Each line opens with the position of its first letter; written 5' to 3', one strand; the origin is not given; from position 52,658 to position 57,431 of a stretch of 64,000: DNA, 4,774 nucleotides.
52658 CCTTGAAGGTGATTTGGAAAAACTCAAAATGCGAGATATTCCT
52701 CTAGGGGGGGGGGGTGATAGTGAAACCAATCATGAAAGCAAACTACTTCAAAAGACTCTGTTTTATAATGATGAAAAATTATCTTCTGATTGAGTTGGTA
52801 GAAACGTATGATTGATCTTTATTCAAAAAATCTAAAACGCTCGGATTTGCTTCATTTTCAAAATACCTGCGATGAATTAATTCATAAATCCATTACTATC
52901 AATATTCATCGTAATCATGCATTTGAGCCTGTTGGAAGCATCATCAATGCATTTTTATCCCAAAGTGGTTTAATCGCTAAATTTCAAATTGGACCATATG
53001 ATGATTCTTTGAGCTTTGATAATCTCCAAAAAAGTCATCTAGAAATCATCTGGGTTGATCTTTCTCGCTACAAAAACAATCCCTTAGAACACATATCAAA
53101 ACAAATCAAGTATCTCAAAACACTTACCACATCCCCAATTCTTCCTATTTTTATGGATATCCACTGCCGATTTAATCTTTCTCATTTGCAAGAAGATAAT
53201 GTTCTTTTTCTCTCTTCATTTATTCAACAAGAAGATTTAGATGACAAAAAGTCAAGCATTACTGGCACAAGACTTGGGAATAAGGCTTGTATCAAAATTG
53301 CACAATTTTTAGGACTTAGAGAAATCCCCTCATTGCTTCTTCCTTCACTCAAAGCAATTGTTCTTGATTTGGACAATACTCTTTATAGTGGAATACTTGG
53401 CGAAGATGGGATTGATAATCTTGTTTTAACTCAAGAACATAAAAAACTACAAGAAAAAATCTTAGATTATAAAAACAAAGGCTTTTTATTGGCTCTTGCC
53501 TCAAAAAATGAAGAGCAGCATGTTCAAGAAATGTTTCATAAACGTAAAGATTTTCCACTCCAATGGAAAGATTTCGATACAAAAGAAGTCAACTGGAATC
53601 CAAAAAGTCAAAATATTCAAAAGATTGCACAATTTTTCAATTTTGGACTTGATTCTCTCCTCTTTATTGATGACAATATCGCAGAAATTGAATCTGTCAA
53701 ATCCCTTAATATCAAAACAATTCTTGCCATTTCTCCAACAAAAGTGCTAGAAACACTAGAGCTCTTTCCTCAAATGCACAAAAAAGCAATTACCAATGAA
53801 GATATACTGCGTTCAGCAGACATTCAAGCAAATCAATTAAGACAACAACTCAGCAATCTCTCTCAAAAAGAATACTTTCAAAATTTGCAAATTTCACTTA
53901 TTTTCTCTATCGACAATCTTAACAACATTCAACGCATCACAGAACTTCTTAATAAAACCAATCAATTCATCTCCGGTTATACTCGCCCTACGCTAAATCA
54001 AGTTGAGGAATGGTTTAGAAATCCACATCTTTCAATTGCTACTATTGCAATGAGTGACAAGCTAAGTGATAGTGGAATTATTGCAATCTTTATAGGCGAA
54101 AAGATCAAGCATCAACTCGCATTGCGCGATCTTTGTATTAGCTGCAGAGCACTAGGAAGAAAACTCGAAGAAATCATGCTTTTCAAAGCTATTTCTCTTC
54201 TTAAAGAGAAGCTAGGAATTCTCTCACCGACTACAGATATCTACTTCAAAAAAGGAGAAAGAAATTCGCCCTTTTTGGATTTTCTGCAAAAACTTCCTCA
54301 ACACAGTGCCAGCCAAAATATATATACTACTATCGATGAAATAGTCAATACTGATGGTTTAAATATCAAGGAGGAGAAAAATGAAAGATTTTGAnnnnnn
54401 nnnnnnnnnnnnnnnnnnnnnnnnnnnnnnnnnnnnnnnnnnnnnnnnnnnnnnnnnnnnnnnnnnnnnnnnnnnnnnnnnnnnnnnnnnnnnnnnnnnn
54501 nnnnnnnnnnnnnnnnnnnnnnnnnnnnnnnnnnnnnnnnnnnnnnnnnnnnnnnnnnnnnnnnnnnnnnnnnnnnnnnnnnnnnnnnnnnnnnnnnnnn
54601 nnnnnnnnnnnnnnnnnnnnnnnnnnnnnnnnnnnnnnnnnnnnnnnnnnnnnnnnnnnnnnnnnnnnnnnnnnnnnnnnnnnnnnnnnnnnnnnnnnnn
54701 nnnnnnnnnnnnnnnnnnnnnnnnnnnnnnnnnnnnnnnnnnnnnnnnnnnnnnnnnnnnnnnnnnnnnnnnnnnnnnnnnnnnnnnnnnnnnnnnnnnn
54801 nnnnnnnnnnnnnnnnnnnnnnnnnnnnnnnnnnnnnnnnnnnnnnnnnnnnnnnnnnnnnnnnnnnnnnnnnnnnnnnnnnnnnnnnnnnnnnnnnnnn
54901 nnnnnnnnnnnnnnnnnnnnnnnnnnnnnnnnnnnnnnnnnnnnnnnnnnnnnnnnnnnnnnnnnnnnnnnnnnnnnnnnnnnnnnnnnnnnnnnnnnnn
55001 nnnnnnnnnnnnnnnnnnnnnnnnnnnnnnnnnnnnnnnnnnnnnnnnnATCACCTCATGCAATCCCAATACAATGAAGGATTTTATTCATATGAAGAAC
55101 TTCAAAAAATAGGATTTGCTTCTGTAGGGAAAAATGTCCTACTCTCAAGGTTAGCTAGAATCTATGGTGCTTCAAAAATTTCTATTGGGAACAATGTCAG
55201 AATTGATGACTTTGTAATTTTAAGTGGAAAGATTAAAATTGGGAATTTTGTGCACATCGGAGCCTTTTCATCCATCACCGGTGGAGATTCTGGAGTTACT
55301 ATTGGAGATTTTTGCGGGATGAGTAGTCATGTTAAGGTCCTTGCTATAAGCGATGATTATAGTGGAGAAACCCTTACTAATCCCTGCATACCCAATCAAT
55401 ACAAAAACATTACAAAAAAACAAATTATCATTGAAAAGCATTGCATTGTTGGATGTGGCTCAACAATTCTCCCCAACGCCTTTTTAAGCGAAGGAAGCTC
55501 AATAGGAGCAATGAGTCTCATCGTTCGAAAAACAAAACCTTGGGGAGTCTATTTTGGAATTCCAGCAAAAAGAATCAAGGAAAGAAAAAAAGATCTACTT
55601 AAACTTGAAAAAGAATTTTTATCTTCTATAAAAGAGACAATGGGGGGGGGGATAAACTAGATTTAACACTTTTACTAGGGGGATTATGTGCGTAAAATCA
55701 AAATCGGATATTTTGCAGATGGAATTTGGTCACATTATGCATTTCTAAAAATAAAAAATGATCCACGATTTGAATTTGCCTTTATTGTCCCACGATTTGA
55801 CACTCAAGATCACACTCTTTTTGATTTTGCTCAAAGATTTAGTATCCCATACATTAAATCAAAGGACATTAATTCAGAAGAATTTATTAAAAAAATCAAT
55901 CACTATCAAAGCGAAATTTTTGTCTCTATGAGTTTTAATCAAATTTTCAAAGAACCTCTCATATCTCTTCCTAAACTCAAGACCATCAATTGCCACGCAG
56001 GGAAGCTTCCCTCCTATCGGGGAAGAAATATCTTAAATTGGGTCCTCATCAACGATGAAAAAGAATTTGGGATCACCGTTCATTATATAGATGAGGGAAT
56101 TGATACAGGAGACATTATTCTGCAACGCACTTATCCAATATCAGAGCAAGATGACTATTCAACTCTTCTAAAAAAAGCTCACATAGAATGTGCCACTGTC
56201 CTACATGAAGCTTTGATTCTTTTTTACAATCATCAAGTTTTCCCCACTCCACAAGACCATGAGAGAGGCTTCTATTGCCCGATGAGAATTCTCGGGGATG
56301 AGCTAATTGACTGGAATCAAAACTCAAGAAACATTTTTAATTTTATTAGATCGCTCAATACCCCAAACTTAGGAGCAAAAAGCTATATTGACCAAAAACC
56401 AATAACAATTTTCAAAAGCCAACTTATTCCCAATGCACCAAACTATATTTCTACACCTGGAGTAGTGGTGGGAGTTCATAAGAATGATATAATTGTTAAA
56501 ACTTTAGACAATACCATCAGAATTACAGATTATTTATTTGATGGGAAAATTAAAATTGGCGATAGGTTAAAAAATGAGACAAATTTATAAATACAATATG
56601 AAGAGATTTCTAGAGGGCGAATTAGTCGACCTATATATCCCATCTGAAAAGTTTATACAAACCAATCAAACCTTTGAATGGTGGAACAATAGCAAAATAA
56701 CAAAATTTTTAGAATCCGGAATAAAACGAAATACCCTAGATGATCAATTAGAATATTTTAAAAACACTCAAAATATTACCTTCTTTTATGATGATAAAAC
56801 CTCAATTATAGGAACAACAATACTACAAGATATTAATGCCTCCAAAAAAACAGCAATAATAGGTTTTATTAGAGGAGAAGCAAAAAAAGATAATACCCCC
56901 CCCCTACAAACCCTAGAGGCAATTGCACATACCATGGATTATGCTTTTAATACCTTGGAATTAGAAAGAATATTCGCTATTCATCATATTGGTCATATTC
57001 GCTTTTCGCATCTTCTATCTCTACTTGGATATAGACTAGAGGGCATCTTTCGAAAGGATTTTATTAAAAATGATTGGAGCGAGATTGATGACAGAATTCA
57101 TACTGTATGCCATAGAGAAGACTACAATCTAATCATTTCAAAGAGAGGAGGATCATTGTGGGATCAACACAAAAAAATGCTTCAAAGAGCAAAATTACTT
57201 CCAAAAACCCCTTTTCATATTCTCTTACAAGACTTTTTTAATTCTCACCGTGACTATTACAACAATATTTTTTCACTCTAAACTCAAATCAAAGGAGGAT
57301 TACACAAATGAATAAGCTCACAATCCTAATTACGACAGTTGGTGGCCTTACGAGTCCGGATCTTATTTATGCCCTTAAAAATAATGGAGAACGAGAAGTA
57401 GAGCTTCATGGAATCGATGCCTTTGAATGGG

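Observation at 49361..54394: FkbH-like / two ACP / acyl-AMP ligase / SDR / VOC sub-cluster: candidate pathway for an unusual ACP-borne acyl (glyceroyl-type) substituent on an amino sugar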

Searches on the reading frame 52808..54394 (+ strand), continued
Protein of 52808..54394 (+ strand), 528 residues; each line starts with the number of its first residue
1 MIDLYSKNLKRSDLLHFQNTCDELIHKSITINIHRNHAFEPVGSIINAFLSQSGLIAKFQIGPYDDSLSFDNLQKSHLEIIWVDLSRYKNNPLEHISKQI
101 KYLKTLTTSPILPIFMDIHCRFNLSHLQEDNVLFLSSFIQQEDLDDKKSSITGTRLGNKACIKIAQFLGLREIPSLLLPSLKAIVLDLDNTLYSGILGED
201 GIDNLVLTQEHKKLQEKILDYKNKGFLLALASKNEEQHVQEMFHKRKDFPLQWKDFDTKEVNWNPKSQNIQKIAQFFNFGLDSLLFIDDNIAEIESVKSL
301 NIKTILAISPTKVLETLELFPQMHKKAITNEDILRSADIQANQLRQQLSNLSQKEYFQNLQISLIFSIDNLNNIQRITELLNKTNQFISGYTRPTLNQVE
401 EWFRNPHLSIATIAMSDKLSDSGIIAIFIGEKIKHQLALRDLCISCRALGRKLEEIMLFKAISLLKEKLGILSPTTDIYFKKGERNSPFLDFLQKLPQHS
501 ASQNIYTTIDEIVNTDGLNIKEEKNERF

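Call 31: find_encoding_contigs(protein=P0003, flank=10000, max_places=2)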
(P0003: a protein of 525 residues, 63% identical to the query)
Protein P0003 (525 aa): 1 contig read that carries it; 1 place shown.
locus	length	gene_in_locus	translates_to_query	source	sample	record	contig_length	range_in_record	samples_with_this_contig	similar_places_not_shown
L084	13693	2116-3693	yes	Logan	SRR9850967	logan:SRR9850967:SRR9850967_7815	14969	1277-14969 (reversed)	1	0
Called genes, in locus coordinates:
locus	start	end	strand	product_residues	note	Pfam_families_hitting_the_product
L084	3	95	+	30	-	?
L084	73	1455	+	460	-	PF01575:MaoC_dehydratas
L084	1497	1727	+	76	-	-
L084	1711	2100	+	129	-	PF13669:Glyoxalase_4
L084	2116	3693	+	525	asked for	-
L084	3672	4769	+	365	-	PF00108:Thiolase_N (weak), PF08545:ACP_syn_III, PF08541:ACP_syn_III_C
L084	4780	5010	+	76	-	-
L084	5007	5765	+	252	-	PF00106:adh_short, PF08659:KR, PF13561:adh_short_C2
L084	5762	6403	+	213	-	PF17836:PglD_N, PF25087:GMPPB_C (faint), PF00132:Hexapep (faint)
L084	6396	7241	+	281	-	PF00551:Formyl_trans_N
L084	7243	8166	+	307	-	-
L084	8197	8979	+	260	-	-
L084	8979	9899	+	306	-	PF00535:Glycos_transf_2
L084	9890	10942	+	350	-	PF03102:NeuB, PF08666:SAF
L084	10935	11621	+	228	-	PF02585:PIG-L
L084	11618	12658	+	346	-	PF00571:CBS (weak), PF00483:NTP_transferase, PF12804:NTP_transf_3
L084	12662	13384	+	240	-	PF02348:CTP_transf_3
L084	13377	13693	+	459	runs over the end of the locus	-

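Call 43: predict_structure(alignment_id=A1)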
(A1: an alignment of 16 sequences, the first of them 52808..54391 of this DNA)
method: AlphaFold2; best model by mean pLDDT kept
length: 528 residues; sequences in the alignment: 16
mean_pLDDT: 89.7   pTM: 0.75
mean pLDDT of the five models: 89.7, 88.6, 87.9, 87.9, 86.2
residues with pLDDT >= 90: 334; 70-90: 180; 50-70: 11; < 50: 3
segments of 3 or more residues with pLDDT < 50: 526-528
pLDDT, mean of each block of 10 residues (from residue 1): 88 89 86 94 94 94 89 91 90 89 93 89 71 88 84 85 95 93 96 95 96 98 95 95 96 96 95 89 95 93 95 95 85 81 80 88 92 89 80 90 93 88 90 94 80 89 94 94 83 86 88 88 66
secondary structure, 60 per line:
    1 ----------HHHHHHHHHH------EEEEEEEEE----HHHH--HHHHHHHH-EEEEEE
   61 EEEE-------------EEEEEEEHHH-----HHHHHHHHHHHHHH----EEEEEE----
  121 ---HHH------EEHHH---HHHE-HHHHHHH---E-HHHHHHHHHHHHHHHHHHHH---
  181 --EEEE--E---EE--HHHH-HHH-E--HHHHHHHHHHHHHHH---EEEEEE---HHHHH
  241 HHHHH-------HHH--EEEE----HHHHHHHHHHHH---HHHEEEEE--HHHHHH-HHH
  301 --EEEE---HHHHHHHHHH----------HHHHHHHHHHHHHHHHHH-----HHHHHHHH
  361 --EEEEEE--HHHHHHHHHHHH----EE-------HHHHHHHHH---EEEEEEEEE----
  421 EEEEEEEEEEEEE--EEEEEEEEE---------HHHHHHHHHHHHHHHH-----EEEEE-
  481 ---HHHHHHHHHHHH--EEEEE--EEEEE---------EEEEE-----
elements in order: H11-20 E27-35 H40-43 H46-53 E55-64 E78-84 H93-106 E111-116 H146-152 H158-177 E183-186 H197-200 H209-223 E227-232 H236-245 E258-261 H266-277 E284-288 H291-296 E303-306 H310-319 H330-347 H353-360 E363-368 H371-382 H396-404 E408-416 E421-433 E436-444 H454-469 E475-479 H484-495 E498-502 E505-509 E519-523

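Call 68: search_protein_families(library=pfam, proteins=[L050:11805-12413:+, L033:11773-12372:+, L047:11820-12422:+, L032:11780-12403:+, L003:8471-10000:+, L084:73-1455:+, L003:13806-14552:+], max_evalue=0.01)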
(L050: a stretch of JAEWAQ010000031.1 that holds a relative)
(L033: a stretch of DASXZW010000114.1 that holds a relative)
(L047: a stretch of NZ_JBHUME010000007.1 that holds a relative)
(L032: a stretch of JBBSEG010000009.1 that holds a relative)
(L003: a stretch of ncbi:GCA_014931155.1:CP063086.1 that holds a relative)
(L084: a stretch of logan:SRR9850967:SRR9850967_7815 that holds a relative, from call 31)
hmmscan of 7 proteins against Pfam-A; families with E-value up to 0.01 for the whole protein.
L050:11805-12413:+ (203 aa): 2 families
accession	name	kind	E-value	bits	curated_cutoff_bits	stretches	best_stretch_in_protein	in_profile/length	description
PF13302.13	Acetyltransf_3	-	2.9e-11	44.7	25.4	1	23-152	3-137/138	Acetyltransferase (GNAT) domain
PF00583.31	Acetyltransf_1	-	0.0081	16.9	20.7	0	53-151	14-115/116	Acetyltransferase (GNAT) family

L033:11773-12372:+ (200 aa): 2 families
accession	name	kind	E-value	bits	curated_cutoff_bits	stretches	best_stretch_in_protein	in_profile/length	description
PF13302.13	Acetyltransf_3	-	4.7e-17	63.4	25.4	1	18-150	4-138/138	Acetyltransferase (GNAT) domain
PF13420.13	Acetyltransf_4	-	5.8e-06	26.9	24.3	1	18-168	1-153/155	Acetyltransferase (GNAT) domain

L047:11820-12422:+ (201 aa): 2 families
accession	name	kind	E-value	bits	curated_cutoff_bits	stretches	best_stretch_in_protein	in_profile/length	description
PF13302.13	Acetyltransf_3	-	1.7e-11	45.4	25.4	1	21-152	2-137/138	Acetyltransferase (GNAT) domain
PF13420.13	Acetyltransf_4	-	4.9e-05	23.8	24.3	1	23-173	1-155/155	Acetyltransferase (GNAT) domain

L032:11780-12403:+ (208 aa): 1 family
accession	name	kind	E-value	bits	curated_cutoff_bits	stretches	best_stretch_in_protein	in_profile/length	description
PF13302.13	Acetyltransf_3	-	2.4e-11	44.9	25.4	1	19-153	1-137/138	Acetyltransferase (GNAT) domain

L003:8471-10000:+ (509 aa): 0 families

L084:73-1455:+ (460 aa): 1 family
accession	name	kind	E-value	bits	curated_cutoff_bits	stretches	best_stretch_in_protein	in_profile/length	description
PF01575.25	MaoC_dehydratas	-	1.5e-11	44.4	27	1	5-93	17-107/123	MaoC like domain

L003:13806-14552:+ (248 aa): 0 families

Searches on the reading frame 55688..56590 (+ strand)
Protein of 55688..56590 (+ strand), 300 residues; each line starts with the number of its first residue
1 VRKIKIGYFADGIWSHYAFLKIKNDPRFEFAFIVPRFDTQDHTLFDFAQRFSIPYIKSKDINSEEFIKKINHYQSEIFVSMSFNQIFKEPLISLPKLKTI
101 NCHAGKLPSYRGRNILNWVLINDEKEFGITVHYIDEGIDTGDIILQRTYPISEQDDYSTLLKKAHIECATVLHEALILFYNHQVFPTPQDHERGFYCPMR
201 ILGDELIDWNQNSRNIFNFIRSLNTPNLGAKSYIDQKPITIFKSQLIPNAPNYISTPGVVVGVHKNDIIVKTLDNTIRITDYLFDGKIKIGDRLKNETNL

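Call 8: search_protein_families(library=pfam, proteins=[window:55688-56590:+], max_evalue=0.001)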
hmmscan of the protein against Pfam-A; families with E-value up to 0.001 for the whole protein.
window:55688-56590:+ (300 aa): 2 families
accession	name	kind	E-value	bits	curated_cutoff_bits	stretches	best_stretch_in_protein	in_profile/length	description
PF00551.24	Formyl_trans_N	-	2.2e-23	83.4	26.1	1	56-174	61-179/181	Formyl transferase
PF02911.23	Formyl_trans_C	-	1.2e-13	51.5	21.1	1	204-288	6-88/100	Formyl transferase, C-terminal domain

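Call 46: search_protein_families(library=ncbifam, proteins=[window:55688-56590:+], max_evalue=0.00001)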
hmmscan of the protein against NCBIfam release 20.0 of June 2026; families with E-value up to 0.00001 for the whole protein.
window:55688-56590:+ (300 aa): 7 families
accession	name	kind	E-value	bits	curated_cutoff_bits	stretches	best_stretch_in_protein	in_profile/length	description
NF005998.1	PRK08125.1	equivalog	1.7e-40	139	777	1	48-280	49-277/649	bifunctional UDP-4-amino-4-deoxy-L-arabinose formyltransferase/UDP-glucuronic acid oxidase ArnA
TIGR00460.1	fmt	equivalog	1e-39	136.5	201.5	1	43-286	48-291/315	methionyl-tRNA formyltransferase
NF005414.0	PRK06988.1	equivalog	3.7e-37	128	316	1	46-280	49-283/311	formyltransferase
TIGR00639.1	PurN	equivalog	1.7e-17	63.5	150.1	1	58-182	63-187/192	phosphoribosylglycinamide formyltransferase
NF004684.0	PRK06027.1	subfamily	9.7e-12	45.2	223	1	50-185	135-276/286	formyltetrahydrofolate deformylase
TIGR00655.1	PurU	equivalog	2.1e-10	40.7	285.95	1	44-185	124-271/280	formyltetrahydrofolate deformylase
NF005755.0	PRK07579.1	equivalog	9e-10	38.8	238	1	69-241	62-231/245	dTDP-4-amino-4,6-dideoxyglucose formyltransferase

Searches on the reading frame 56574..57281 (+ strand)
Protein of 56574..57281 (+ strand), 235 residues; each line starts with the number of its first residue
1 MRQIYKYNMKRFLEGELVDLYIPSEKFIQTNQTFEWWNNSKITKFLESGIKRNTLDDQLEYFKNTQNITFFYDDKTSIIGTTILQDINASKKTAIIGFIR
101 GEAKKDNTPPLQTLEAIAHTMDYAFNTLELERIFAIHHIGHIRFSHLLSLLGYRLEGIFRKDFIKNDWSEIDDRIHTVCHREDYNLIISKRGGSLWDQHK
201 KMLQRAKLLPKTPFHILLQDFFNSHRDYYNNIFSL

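Call 8: search_protein_families(library=pfam, proteins=[window:56574-57281:+], max_evalue=0.001)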
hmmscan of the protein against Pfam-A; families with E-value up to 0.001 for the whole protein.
window:56574-57281:+ (235 aa): 2 families
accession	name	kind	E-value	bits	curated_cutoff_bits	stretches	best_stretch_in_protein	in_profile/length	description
PF13302.13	Acetyltransf_3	-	2.7e-05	25.3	25.4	1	32-153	14-137/138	Acetyltransferase (GNAT) domain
PF13420.13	Acetyltransf_4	-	0.00037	21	24.3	1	57-166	39-147/155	Acetyltransferase (GNAT) domain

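Call 46: search_protein_families(library=ncbifam, proteins=[window:56574-57281:+], max_evalue=0.00001)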
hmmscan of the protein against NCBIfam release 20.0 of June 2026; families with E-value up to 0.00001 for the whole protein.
window:56574-57281:+ (235 aa): 1 family
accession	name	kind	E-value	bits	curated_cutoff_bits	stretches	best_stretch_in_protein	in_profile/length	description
TIGR03585.1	PseH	equivalog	3.1e-06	27.3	93.1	1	31-167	12-147/156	UDP-4-amino-4,6-dideoxy-N-acetyl-beta-L-altrosamine N-acetyltransferase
